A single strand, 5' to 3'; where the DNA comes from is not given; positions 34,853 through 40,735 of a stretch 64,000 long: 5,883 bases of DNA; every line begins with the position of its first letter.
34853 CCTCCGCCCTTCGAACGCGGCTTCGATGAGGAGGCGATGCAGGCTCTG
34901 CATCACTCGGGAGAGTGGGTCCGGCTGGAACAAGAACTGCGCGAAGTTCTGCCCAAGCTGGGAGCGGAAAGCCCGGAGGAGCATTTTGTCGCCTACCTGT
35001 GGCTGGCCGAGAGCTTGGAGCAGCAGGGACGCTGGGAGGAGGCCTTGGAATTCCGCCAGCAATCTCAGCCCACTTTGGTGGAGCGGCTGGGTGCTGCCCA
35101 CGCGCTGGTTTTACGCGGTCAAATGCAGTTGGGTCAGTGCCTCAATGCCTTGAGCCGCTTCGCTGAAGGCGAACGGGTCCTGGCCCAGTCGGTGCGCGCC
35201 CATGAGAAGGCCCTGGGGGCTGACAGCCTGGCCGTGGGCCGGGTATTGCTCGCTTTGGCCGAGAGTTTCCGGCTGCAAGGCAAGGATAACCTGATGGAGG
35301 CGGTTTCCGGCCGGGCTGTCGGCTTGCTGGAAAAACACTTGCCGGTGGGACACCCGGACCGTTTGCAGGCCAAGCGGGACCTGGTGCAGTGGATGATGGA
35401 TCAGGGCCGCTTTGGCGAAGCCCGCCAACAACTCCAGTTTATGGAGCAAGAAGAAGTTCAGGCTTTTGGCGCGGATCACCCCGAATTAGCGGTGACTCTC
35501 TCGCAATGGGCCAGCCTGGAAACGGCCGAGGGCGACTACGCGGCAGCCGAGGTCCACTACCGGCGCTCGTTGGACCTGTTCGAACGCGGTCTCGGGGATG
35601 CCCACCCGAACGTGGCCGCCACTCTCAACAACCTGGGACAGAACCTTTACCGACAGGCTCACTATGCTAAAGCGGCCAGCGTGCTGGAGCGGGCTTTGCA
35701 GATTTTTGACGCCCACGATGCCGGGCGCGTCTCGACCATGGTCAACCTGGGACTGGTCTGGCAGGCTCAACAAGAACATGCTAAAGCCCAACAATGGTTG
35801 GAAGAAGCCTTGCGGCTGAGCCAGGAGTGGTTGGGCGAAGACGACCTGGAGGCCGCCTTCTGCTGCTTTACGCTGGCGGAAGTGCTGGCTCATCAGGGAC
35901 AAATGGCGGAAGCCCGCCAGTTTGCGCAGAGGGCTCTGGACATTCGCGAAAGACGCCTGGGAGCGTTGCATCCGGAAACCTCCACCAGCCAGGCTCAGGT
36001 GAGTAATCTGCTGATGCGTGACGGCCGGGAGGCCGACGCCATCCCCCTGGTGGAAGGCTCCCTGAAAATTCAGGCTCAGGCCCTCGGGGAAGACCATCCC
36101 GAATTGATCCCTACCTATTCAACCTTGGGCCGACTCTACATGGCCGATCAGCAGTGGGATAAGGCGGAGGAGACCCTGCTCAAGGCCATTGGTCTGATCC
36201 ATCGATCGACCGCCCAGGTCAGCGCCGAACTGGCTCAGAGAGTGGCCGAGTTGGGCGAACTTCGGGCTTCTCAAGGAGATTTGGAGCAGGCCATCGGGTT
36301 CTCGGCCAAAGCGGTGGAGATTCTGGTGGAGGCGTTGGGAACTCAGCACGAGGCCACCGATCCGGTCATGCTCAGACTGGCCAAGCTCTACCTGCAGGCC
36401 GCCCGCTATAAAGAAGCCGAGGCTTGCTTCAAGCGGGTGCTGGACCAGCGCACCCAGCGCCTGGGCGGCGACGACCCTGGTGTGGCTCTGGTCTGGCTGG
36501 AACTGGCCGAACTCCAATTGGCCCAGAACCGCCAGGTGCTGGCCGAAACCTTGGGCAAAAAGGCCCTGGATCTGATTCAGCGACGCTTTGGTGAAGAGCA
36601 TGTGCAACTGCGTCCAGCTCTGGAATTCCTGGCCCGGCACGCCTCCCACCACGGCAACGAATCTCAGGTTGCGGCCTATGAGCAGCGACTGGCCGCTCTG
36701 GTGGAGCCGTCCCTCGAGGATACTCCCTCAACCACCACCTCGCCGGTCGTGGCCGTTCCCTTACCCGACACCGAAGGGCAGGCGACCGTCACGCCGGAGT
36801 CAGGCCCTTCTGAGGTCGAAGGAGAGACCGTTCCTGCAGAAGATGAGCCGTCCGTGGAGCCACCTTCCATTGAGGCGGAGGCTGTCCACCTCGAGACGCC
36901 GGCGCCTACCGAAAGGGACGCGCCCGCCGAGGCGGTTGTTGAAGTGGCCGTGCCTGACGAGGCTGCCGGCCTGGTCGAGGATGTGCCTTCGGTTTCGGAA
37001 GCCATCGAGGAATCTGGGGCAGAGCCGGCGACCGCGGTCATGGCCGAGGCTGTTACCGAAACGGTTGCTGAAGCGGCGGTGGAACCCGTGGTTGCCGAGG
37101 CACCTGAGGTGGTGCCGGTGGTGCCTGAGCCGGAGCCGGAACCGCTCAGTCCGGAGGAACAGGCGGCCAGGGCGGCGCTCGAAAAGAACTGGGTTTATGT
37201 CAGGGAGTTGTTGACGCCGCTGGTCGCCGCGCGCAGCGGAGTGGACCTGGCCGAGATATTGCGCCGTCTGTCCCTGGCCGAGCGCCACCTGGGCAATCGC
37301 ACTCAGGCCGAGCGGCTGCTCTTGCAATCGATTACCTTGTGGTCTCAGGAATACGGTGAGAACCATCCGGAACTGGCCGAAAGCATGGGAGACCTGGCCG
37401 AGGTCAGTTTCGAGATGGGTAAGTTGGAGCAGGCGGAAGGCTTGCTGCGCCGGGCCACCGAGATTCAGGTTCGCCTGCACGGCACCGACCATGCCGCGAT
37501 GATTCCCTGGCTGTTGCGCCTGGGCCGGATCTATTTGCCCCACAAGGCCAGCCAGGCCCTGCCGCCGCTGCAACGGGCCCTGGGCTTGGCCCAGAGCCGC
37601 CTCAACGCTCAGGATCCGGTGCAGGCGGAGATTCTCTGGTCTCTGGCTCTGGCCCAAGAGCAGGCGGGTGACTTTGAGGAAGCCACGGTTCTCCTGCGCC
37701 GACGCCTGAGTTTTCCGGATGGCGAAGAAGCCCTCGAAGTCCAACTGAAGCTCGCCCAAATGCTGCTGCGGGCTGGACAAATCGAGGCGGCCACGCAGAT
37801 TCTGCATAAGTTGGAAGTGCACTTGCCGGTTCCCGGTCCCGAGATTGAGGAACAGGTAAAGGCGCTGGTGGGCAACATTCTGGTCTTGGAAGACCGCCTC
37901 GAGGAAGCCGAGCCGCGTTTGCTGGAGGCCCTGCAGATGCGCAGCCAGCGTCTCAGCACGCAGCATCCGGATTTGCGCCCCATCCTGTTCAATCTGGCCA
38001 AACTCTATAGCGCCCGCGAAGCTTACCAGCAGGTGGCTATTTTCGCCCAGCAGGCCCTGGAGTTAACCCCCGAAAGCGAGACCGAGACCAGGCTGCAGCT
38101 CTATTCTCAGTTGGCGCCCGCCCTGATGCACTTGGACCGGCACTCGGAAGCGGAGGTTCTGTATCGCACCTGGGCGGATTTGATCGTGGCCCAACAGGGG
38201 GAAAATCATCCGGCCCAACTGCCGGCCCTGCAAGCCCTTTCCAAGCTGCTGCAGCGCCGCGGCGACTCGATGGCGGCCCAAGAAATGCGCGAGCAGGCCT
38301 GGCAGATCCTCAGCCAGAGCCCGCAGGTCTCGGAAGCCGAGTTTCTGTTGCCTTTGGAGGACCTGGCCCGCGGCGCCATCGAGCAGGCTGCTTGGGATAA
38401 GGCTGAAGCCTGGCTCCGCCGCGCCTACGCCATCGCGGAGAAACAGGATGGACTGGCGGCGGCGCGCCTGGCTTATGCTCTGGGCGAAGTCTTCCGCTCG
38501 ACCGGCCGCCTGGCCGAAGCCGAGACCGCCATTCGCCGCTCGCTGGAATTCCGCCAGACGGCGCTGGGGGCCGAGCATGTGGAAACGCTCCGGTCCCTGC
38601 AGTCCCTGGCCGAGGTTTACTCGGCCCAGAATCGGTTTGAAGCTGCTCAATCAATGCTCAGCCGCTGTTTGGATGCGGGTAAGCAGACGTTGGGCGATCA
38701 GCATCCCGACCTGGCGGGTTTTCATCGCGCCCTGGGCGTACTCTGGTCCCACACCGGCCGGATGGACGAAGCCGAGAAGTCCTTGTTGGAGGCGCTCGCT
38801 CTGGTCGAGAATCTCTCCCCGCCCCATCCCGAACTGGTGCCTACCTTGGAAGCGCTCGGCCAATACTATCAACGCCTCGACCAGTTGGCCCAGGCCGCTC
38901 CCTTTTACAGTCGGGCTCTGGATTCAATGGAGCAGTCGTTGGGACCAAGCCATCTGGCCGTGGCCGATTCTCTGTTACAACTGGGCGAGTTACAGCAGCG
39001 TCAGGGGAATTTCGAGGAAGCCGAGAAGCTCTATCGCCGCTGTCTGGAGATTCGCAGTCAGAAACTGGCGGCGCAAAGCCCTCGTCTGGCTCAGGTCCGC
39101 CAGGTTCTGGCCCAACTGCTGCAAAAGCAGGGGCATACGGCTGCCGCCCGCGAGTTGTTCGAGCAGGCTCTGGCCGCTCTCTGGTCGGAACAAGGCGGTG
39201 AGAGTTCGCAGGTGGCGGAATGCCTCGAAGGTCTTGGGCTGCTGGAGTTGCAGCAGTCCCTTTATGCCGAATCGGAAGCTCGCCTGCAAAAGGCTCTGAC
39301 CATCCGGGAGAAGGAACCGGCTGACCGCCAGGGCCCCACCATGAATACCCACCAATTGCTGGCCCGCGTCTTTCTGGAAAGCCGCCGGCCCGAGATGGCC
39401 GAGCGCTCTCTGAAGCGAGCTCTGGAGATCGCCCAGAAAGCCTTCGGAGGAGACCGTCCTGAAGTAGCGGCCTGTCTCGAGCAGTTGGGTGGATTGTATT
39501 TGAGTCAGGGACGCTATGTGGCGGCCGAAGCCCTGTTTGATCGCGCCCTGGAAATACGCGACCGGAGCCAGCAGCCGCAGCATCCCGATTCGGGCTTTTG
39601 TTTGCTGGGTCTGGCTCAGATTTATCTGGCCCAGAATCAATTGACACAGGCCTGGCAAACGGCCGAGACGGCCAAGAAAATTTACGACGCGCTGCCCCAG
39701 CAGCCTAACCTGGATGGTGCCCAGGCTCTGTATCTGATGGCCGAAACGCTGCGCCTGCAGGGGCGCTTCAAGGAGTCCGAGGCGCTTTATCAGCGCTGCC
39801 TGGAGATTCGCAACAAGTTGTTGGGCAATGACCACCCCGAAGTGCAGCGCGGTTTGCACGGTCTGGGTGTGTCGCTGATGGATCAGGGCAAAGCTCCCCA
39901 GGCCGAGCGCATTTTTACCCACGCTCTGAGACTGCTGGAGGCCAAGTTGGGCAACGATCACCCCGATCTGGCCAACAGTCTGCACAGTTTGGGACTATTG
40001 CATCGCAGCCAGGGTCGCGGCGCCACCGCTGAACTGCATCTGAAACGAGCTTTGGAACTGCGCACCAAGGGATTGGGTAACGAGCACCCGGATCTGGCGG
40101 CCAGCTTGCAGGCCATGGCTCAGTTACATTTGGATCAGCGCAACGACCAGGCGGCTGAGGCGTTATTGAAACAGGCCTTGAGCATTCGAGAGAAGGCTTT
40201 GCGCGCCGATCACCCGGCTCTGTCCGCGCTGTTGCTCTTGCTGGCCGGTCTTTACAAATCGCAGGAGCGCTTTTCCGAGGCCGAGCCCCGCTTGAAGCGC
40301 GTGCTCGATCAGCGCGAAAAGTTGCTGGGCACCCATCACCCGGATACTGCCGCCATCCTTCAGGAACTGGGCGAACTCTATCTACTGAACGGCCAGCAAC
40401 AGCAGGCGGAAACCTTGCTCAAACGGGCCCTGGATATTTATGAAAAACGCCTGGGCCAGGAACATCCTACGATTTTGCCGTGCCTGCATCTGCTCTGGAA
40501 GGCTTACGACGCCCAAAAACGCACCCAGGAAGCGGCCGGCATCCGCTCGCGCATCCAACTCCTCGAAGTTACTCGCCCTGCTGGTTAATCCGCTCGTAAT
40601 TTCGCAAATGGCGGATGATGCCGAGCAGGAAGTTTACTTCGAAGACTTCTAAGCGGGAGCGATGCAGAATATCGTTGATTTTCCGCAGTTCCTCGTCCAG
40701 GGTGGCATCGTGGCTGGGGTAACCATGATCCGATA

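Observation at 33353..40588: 2411-aa all-TPR giant protein with an acidic Pro/Glu/Val/Ala-rich disordered linker and no catalytic or NTPase domain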

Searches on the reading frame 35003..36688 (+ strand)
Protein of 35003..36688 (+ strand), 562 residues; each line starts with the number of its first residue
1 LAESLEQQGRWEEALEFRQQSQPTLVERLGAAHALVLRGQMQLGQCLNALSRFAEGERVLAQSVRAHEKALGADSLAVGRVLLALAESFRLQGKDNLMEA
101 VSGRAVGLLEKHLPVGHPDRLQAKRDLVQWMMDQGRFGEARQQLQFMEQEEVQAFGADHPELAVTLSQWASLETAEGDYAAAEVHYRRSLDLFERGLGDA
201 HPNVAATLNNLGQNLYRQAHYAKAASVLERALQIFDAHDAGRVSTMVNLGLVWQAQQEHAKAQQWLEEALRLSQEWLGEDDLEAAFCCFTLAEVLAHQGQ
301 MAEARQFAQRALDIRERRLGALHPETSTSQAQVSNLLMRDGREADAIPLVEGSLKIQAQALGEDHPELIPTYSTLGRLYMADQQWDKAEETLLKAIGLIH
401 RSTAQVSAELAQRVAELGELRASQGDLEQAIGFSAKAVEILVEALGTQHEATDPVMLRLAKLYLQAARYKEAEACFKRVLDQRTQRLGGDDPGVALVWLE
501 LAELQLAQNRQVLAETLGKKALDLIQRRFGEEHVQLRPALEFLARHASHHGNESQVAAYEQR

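Call 71: search_protein_families(library=ncbifam, proteins=[window:35003-36688:+], max_evalue=0.001)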
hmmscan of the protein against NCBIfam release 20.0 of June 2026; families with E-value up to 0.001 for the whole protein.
window:35003-36688:+ (562 aa): 10 families
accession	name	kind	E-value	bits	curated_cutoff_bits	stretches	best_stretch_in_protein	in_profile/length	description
NF040586.1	FxSxx_TPR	equivalog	2.3e-42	145.5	300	3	2-236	479-713/830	FxSxx-COOH system tetratricopeptide repeat protein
NF033920.0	C39_PA2778_fam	equivalog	1.1e-12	48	150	0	118-234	147-253/255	PA2778 family cysteine peptidase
TIGR02521.1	type_IV_pilW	equivalog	5.8e-12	45.6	154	1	176-312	78-196/234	type IV pilus biogenesis/stability protein PilW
TIGR00540.1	TPR_hemY_coli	hypoth_equivalog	1.3e-08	34.1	142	1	358-424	315-379/385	heme biosynthesis-associated TPR protein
NF053520.1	HK_Porph_FimS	equivalog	3.9e-08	32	600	1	160-316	81-235/618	sensor histidine kinase FimS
NF052312.1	T9SS_PorW_SprE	equivalog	1e-07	31.1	250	0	167-239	294-362/716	type IX secretion system periplasmic lipoprotein PorW/SprE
NF040959.1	MamA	equivalog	1.2e-07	31.4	200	0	185-274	86-170/204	magnetosome protein MamA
NF047371.1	FlcA_CTERM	equivalog_domain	5.7e-07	28.4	300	0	302-476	330-496/646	periplasmic flagellar collar protein FlcA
NF058541.1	SusR_regulator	equivalog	4.5e-06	26.1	480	0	122-313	83-269/515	SusR family glycan utilization regulator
NF002725.1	PRK02603.1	equivalog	9.4e-05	22.5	143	0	218-276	48-105/173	photosystem I assembly protein Ycf3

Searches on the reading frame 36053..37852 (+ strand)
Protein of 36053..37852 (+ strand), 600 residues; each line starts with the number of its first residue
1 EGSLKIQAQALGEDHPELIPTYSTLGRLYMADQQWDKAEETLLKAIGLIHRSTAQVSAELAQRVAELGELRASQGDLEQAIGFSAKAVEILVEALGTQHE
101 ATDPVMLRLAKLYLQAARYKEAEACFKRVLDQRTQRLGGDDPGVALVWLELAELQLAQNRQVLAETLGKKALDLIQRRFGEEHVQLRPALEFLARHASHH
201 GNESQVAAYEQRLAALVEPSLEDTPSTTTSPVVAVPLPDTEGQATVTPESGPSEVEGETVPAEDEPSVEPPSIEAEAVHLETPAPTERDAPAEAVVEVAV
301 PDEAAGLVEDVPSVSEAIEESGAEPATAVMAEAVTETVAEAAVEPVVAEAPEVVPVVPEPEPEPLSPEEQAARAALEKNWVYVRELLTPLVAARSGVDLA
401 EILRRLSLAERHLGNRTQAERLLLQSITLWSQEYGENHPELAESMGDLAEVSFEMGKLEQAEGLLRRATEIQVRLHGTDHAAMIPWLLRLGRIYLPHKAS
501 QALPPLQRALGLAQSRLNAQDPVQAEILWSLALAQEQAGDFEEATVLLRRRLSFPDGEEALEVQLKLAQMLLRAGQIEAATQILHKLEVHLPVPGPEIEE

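Call 68: predict_structure(alignment_id=A5)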
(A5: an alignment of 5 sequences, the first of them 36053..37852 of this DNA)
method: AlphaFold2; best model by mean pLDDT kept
length: 600 residues; sequences in the alignment: 5
mean_pLDDT: 74.9   pTM: 0.39
mean pLDDT of the five models: 74.9, 74.3, 72.1, 71.4, 70.7
residues with pLDDT >= 90: 282; 70-90: 149; 50-70: 24; < 50: 145
segments of 3 or more residues with pLDDT < 50: 220-269, 271-356, 594-600
pLDDT, mean of each block of 10 residues (from residue 1): 91 88 92 90 90 87 91 91 94 89 92 93 95 90 90 91 93 90 90 92 91 80 34 32 31 31 34 31 30 30 28 28 31 32 32 45 69 75 78 67 90 91 93 84 94 92 93 91 93 90 95 92 93 94 94 79 91 90 80 46
secondary structure, 60 per line:
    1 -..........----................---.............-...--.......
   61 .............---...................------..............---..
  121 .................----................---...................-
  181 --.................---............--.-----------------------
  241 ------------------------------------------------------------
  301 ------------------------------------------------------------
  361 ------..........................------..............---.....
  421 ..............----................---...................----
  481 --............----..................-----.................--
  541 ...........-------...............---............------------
elements in order: H2-11 H16-31 H35-47 H54-73 H77-95 H102-115 H119-137 H142-157 H161-179 H184-199 H203-214 H367-392 H399-412 H416-434 H439-454 H458-476 H483-494 H499-516 H522-538 H541-551 H559-573 H577-588

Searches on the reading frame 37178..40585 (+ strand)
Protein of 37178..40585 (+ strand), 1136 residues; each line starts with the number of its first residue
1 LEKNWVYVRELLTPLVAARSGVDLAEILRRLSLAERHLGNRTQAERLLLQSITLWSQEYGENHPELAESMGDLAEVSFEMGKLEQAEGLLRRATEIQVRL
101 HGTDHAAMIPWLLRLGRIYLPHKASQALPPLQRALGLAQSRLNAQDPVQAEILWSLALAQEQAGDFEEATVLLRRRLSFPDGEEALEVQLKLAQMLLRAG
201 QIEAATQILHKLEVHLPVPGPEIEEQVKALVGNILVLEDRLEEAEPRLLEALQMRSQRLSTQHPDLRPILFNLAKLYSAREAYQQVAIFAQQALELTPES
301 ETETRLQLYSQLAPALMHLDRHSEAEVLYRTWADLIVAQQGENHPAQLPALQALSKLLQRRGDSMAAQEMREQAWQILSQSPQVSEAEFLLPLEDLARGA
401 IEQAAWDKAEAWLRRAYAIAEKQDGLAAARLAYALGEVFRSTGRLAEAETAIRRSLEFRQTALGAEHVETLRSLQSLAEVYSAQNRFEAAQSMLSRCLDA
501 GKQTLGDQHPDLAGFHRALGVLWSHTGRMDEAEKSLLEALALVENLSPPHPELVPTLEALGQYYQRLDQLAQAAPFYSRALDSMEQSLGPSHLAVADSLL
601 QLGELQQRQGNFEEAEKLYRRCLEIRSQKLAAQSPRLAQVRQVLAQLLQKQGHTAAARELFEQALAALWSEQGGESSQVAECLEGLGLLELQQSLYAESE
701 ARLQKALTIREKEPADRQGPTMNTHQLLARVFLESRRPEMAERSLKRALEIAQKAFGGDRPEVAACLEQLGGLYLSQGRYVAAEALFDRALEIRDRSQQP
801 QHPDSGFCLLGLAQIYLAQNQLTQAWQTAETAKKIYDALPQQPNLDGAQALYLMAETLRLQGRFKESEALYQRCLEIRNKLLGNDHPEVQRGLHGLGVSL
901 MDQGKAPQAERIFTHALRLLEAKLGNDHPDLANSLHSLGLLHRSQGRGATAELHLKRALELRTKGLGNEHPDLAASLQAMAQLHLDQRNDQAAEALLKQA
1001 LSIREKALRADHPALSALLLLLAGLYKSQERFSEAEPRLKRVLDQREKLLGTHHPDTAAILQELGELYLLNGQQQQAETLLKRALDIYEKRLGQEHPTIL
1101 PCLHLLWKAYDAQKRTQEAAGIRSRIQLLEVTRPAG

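Call 71: search_protein_families(library=ncbifam, proteins=[window:37178-40585:+], max_evalue=0.001)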
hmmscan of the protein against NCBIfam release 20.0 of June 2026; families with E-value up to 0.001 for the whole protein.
window:37178-40585:+ (1136 aa): 13 families
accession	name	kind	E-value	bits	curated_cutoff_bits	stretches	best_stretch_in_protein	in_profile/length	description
NF040586.1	FxSxx_TPR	equivalog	2.5e-75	254.5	300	4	854-1116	434-740/830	FxSxx-COOH system tetratricopeptide repeat protein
NF053520.1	HK_Porph_FimS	equivalog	5e-25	87.8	600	1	589-712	117-236/618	sensor histidine kinase FimS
TIGR02521.1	type_IV_pilW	equivalog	2.4e-18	66.5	154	1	812-1002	37-197/234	type IV pilus biogenesis/stability protein PilW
TIGR02917.1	PEP_TPR_lipo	equivalog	7.2e-17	60.5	312.2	2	67-421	567-868/899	XrtA/PEP-CTERM system TPR-repeat protein PrsT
NF047371.1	FlcA_CTERM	equivalog_domain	4.9e-14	51.7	300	1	687-1007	129-425/646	periplasmic flagellar collar protein FlcA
NF040959.1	MamA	equivalog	2.2e-09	37.1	200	0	149-328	36-195/204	magnetosome protein MamA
NF052312.1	T9SS_PorW_SprE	equivalog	3.4e-09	35.9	250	1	476-714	146-362/716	type IX secretion system periplasmic lipoprotein PorW/SprE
TIGR02795.1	tol_pal_ybgF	equivalog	4.2e-09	37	90.1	0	560-622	45-102/119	tol-pal system protein YbgF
NF002725.1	PRK02603.1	equivalog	9.9e-08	32.2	143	0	564-670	38-144/173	photosystem I assembly protein Ycf3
NF033920.0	C39_PA2778_fam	equivalog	1.6e-06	27.7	150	0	598-666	192-252/255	PA2778 family cysteine peptidase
NF033762.1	social_mot_Tgl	equivalog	7.1e-06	25.5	225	0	914-999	48-125/252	social motility TPR repeat lipoprotein Tgl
NF053607.1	CHU_0125_OmpA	equivalog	1.1e-05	24.2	620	0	843-917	48-114/639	CHU_0125 family OmpA-like outer membrane integrity protein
TIGR02552.1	LcrH_SycD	equivalog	0.00016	21.4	104.8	0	770-839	58-125/136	SycD/LcrH family type III secretion system chaperone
